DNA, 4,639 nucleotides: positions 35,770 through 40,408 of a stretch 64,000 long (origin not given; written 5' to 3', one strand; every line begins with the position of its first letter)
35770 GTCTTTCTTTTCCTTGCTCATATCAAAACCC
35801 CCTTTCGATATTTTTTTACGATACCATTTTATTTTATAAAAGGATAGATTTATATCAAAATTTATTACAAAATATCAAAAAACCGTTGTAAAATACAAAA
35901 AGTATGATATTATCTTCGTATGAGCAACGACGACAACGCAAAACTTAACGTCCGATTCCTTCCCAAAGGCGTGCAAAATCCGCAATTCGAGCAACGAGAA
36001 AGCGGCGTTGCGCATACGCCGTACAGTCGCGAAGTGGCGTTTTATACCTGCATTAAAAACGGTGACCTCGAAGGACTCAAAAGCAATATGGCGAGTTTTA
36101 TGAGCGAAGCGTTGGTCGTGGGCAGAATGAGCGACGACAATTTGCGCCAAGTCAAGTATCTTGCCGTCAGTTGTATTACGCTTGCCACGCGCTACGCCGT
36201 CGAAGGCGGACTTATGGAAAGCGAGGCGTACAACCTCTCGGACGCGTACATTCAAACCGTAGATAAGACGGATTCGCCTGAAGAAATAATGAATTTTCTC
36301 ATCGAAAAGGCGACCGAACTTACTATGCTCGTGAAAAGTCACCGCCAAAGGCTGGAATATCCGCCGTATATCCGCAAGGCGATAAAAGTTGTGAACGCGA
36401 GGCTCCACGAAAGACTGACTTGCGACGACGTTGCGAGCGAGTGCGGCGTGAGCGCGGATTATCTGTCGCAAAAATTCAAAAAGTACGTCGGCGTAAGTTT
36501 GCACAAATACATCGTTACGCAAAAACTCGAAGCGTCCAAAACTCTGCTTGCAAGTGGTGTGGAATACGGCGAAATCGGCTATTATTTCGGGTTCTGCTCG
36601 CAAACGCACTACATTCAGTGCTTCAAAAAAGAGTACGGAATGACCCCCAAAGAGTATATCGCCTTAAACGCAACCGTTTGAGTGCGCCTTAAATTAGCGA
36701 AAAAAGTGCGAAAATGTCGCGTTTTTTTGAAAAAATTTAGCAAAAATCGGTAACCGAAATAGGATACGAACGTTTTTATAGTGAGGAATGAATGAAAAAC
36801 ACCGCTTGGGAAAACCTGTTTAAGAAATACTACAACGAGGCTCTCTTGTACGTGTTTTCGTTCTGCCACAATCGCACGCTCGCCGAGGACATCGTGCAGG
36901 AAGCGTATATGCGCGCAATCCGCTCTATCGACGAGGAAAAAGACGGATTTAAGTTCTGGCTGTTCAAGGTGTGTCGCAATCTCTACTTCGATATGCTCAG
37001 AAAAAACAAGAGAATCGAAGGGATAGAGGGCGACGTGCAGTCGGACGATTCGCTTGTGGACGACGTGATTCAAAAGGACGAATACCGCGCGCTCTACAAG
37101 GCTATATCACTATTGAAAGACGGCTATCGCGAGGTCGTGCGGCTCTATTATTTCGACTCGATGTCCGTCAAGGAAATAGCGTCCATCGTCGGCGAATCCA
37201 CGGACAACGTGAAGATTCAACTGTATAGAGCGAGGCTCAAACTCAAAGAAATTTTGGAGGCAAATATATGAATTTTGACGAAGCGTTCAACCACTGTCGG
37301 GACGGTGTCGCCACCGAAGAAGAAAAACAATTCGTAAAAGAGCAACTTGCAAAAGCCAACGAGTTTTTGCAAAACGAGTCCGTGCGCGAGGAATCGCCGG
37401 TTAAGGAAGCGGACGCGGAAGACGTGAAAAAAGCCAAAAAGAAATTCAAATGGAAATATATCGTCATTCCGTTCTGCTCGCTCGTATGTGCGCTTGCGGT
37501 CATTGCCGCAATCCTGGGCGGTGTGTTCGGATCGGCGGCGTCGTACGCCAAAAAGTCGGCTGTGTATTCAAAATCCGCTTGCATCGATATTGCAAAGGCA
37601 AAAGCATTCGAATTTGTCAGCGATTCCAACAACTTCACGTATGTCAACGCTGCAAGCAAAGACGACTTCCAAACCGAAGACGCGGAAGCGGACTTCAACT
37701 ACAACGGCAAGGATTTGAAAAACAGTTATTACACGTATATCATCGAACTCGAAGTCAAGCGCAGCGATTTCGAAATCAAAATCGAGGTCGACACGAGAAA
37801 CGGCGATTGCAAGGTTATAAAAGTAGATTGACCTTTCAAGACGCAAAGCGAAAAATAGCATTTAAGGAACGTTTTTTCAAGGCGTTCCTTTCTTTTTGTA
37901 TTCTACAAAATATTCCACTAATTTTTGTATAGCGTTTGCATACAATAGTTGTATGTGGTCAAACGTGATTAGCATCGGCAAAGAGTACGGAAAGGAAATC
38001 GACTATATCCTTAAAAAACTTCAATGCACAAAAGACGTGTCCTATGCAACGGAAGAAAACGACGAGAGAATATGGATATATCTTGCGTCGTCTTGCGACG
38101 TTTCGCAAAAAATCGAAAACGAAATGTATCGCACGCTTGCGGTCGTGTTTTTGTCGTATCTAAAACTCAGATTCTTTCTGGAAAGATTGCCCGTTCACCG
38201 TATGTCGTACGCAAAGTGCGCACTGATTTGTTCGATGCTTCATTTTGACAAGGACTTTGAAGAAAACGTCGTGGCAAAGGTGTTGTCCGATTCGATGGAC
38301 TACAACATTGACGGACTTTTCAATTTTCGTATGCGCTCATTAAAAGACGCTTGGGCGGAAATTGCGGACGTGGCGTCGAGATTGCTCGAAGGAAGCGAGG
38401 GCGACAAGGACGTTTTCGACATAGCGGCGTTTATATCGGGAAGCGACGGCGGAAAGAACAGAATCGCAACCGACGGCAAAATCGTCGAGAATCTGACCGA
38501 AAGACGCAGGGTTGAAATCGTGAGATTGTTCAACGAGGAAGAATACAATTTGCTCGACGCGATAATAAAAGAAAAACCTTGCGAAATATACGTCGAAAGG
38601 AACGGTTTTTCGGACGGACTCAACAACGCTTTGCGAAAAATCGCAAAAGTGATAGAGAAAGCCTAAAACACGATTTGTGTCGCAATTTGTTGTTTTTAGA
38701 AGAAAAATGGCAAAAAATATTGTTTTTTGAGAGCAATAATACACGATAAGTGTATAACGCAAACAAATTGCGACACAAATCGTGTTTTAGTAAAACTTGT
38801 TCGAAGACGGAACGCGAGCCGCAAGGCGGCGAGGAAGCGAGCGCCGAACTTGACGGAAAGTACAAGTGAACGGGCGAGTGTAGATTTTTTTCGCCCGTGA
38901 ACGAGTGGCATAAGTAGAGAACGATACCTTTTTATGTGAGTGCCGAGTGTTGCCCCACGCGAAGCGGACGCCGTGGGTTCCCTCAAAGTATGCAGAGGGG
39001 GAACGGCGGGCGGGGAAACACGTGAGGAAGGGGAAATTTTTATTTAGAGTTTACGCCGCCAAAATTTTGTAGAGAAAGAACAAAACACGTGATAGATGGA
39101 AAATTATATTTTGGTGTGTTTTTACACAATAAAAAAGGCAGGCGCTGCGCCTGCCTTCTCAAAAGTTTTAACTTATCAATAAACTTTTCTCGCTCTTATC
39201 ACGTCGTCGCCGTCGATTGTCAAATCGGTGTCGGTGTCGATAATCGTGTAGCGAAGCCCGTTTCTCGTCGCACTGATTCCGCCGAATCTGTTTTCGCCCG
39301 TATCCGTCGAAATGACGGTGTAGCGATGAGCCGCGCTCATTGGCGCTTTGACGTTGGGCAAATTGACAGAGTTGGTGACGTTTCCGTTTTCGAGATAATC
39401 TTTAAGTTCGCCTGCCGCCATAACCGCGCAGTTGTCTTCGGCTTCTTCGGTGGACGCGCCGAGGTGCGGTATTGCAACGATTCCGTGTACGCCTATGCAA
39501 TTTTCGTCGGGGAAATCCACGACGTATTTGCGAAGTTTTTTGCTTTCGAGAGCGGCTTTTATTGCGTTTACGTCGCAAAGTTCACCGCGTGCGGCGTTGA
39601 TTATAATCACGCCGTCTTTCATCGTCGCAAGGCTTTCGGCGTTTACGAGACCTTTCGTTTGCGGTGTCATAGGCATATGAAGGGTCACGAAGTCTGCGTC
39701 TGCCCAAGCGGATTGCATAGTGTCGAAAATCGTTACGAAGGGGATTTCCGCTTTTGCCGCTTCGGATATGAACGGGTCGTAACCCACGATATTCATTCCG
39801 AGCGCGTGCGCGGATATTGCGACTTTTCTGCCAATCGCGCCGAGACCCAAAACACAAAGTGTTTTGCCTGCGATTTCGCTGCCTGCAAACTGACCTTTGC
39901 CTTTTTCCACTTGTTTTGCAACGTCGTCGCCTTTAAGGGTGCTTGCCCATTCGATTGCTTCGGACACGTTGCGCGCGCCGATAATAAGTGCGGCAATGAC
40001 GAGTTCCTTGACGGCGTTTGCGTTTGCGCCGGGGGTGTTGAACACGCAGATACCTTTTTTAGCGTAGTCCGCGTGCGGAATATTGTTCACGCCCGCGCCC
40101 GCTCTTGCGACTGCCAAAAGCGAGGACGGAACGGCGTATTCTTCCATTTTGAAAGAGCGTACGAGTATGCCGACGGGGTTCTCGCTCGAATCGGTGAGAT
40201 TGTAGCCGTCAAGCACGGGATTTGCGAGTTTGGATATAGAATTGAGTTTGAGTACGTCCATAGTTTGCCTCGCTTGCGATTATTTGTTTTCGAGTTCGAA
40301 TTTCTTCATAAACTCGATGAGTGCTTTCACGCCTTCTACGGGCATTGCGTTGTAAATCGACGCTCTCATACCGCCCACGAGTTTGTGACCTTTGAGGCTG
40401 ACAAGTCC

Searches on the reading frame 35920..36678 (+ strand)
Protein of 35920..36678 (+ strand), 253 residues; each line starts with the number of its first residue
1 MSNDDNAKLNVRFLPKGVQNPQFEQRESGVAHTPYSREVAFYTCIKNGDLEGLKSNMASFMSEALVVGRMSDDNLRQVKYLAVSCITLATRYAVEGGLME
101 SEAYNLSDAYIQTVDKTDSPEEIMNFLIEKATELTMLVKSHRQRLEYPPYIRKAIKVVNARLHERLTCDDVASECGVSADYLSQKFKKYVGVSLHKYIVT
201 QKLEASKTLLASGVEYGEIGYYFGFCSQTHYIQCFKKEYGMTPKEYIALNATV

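Call 12: search_protein_families(library=pfam, proteins=[window:35920-36678:+], max_evalue=0.0001)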
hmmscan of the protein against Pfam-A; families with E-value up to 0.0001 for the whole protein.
window:35920-36678:+ (253 aa): 2 families
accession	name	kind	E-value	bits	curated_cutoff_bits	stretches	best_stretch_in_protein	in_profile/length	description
PF00165.29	HTH_AraC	-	1.4e-18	67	26.6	2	219-247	14-41/42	Bacterial regulatory helix-turn-helix proteins, AraC family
PF12833.13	HTH_18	-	4.2e-15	56.3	33.6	1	172-246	2-77/80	Helix-turn-helix domain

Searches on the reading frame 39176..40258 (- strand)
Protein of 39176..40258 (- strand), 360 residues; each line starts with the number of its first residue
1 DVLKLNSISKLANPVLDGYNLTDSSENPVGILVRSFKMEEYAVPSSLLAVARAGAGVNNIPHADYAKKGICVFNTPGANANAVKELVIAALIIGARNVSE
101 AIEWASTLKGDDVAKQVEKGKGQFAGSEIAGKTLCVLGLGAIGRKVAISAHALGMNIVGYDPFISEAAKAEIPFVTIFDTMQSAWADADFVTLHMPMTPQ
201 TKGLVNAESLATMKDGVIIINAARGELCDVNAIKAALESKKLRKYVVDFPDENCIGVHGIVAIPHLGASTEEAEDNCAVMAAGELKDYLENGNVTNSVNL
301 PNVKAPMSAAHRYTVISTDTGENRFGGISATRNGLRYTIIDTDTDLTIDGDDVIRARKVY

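Call 12: search_protein_families(library=pfam, proteins=[window:39176-40258:-], max_evalue=0.0001)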
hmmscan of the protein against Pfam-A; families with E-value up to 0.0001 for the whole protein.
window:39176-40258:- (360 aa): 3 families
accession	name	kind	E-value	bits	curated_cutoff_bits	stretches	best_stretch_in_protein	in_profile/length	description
PF02826.25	2-Hacid_dh_C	-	8.7e-39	133.2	25.1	1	113-252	23-156/178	D-isomer specific 2-hydroxyacid dehydrogenase, NAD binding domain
PF00389.36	2-Hacid_dh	-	1.3e-14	54.4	24.6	1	45-299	60-134/134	D-isomer specific 2-hydroxyacid dehydrogenase, catalytic domain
PF03446.21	NAD_binding_2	-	5.3e-06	27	21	1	134-243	2-113/161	NAD binding domain of 6-phosphogluconate dehydrogenase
